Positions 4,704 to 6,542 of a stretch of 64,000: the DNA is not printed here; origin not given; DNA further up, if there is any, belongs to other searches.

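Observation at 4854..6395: Hel308-type helicase gene encoding only the C-terminal half (split gene or decayed gene) next to the tRNA pair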

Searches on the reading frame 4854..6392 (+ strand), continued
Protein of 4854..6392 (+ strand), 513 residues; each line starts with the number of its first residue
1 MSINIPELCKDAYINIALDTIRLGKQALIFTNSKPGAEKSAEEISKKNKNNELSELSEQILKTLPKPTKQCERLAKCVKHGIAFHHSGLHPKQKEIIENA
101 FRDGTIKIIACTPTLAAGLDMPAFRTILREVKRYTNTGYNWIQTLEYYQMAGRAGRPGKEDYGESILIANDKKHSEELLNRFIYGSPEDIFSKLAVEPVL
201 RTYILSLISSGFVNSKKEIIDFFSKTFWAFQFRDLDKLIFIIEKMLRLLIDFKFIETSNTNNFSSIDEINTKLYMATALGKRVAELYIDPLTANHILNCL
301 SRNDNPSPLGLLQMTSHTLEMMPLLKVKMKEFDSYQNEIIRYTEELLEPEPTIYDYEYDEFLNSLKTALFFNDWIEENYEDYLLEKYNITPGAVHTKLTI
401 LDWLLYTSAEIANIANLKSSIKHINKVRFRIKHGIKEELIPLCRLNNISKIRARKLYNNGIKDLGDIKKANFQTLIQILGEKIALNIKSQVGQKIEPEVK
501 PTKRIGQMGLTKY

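Call 45: find_encoding_contigs(protein=P0055, flank=10000, max_places=6)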
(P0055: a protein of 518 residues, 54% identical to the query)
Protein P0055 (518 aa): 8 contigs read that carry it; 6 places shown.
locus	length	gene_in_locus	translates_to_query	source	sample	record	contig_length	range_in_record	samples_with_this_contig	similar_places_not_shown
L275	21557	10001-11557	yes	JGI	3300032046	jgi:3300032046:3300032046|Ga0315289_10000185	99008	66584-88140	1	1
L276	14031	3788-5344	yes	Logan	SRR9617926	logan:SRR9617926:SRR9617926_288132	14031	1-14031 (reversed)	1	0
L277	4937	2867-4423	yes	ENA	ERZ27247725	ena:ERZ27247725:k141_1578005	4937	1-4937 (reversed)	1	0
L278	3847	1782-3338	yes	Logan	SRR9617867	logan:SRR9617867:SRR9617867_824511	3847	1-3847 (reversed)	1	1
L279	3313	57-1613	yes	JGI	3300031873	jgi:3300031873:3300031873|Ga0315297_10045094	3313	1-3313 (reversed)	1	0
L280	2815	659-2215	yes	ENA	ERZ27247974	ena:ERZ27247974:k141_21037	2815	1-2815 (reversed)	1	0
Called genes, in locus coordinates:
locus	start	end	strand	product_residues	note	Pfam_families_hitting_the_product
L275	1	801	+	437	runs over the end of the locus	PF03807:F420_oxidored (weak), PF07991:KARI_N (weak), PF02153:PDH_N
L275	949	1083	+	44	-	-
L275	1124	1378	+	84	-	PF01866:Diphthamide_syn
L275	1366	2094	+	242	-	-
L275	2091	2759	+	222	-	PF02811:PHP, PF13263:PHP_C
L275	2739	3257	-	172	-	PF01066:CDP-OH_P_transf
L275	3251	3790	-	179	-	PF01864:CarS-like, PF01148:CTP_transf_1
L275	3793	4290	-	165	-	PF01066:CDP-OH_P_transf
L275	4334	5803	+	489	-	PF04055:Radical_SAM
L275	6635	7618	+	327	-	PF19410:DUF5980 (faint), PF00801:PKD (faint), PF17803:Cadherin_4 (faint), PF17963:Big_9 (faint), PF13620:CarboxypepD_reg (faint)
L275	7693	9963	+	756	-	PF05345:He_PIG (faint), PF00801:PKD (faint), PF19410:DUF5980 (faint), PF17803:Cadherin_4 (weak), PF17963:Big_9, PF18911:PKD_4 (weak)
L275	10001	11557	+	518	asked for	PF00271:Helicase_C, PF20470:HTH_61 (faint), PF21280:Helicase_dom4_arc, PF14520:HHH_5 (weak)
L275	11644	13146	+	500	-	PF00478:IMPDH, PF00571:CBS (faint)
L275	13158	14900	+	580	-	PF00709:Adenylsucc_synt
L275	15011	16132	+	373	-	PF13487:HD_5, PF01966:HD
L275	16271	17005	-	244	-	PF00881:Nitroreductase, PF14512:TM1586_NiRdase (faint), PF00881:Nitroreductase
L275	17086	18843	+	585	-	PF04675:DNA_ligase_A_N, PF01068:DNA_ligase_A_M, PF04679:DNA_ligase_A_C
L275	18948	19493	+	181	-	-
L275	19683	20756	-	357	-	PF00091:Tubulin, PF12327:FtsZ_C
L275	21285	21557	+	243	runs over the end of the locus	PF00590:TP_methylase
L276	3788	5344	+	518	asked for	PF00271:Helicase_C, PF20470:HTH_61 (faint), PF21280:Helicase_dom4_arc, PF14520:HHH_5 (weak)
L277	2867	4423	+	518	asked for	PF00271:Helicase_C, PF20470:HTH_61 (faint), PF21280:Helicase_dom4_arc, PF14520:HHH_5 (weak)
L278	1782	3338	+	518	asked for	PF00271:Helicase_C, PF20470:HTH_61 (faint), PF21280:Helicase_dom4_arc, PF14520:HHH_5 (weak)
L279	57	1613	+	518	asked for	PF00271:Helicase_C, PF20470:HTH_61 (faint), PF21280:Helicase_dom4_arc, PF14520:HHH_5 (weak)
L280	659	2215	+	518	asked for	PF00271:Helicase_C, PF20470:HTH_61 (faint), PF21280:Helicase_dom4_arc, PF14520:HHH_5 (weak)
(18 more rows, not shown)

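Call 46: find_encoding_contigs(protein=P0085, flank=10000, max_places=3)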
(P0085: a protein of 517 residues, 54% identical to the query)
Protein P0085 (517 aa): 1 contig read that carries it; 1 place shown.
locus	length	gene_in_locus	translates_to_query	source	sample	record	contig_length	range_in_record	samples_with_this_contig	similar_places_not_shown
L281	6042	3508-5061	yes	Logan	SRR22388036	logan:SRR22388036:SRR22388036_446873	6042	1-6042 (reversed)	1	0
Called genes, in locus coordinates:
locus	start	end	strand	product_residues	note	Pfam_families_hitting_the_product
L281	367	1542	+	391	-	PF17963:Big_9 (faint), PF00801:PKD (faint), PF05345:He_PIG (faint), PF17803:Cadherin_4 (faint), PF18911:PKD_4 (faint)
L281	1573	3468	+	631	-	PF00801:PKD (faint), PF05345:He_PIG (faint), PF17803:Cadherin_4 (faint), PF21027:Sde0182_C (faint), PF18911:PKD_4 (weak), PF17963:Big_9 (weak), PF18911:PKD_4 (weak)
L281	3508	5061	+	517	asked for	PF00271:Helicase_C (weak), PF21280:Helicase_dom4_arc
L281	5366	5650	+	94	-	PF00313:CSD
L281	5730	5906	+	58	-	-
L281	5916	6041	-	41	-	?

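Call 54: list_cluster_members(proteins=[L073:836-2353:+, L007:10001-11533:+, L016:9962-11512:+, L079:1411-2949:+, L017:9995-11548:+, L041:792-2360:+, L042:1234-2787:+, L069:8353-9819:+, L025:9992-11548:+, L050:5154-6674:+])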
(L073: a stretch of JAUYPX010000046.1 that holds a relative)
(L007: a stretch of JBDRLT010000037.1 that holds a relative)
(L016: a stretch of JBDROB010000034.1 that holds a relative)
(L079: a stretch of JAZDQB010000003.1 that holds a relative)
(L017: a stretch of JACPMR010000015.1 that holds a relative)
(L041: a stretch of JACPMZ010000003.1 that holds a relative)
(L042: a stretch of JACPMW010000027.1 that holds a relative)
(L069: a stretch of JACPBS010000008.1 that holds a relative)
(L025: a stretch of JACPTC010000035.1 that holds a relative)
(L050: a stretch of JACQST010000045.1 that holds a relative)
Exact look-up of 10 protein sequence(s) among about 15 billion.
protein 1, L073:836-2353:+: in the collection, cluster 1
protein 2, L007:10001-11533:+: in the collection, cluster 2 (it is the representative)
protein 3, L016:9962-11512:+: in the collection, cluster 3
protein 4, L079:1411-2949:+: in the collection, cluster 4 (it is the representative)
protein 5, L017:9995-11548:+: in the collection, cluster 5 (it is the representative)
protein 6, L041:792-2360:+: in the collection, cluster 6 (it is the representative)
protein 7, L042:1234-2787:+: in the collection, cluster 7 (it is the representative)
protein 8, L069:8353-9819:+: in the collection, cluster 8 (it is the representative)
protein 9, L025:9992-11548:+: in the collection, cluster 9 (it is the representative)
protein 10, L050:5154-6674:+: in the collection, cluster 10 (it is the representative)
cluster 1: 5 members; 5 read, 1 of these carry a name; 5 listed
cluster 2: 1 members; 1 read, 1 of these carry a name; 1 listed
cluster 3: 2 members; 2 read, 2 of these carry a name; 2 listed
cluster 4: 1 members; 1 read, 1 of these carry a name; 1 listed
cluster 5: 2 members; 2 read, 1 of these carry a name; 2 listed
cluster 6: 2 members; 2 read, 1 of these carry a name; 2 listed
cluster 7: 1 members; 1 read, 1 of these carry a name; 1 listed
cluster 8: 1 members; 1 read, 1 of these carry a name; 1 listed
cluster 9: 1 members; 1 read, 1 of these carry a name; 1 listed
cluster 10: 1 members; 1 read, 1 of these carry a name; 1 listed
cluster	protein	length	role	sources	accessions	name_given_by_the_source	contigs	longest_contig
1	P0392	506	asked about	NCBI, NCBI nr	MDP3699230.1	MAG: helicase-related protein [Nanoarchaeota archaeon] | helicase-related protein [Nanoarchaeota archaeon]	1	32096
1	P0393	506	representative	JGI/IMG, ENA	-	-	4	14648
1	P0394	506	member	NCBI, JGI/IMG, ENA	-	-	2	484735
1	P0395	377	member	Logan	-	-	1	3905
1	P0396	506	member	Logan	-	-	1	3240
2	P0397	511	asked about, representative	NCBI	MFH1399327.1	MAG: helicase-related protein [Candidatus Woesearchaeota archaeon]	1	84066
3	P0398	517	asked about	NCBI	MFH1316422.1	MAG: helicase-related protein [Candidatus Woesearchaeota archaeon]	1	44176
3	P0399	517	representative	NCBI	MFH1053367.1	MAG: helicase-related protein [Candidatus Woesearchaeota archaeon]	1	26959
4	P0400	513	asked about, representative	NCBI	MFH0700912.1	MAG: helicase-related protein [Candidatus Woesearchaeota archaeon]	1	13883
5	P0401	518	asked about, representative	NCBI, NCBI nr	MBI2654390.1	hypothetical protein HYX02_06305 [Candidatus Woesearchaeota archaeon] | hypothetical protein [Candidatus Woesearchaeota archaeon]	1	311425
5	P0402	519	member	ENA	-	-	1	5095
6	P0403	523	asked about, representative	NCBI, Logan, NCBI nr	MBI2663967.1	hypothetical protein HYX10_01350 [Candidatus Woesearchaeota archaeon] | hypothetical protein [Candidatus Woesearchaeota archaeon]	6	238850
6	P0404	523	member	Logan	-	-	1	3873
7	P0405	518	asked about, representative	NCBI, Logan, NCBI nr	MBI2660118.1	hypothetical protein HYX07_03070 [Candidatus Woesearchaeota archaeon] | hypothetical protein [Candidatus Woesearchaeota archaeon]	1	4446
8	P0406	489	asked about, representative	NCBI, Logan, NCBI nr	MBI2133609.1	hypothetical protein HYU11_02915 [Candidatus Woesearchaeota archaeon] | hypothetical protein [Candidatus Woesearchaeota archaeon]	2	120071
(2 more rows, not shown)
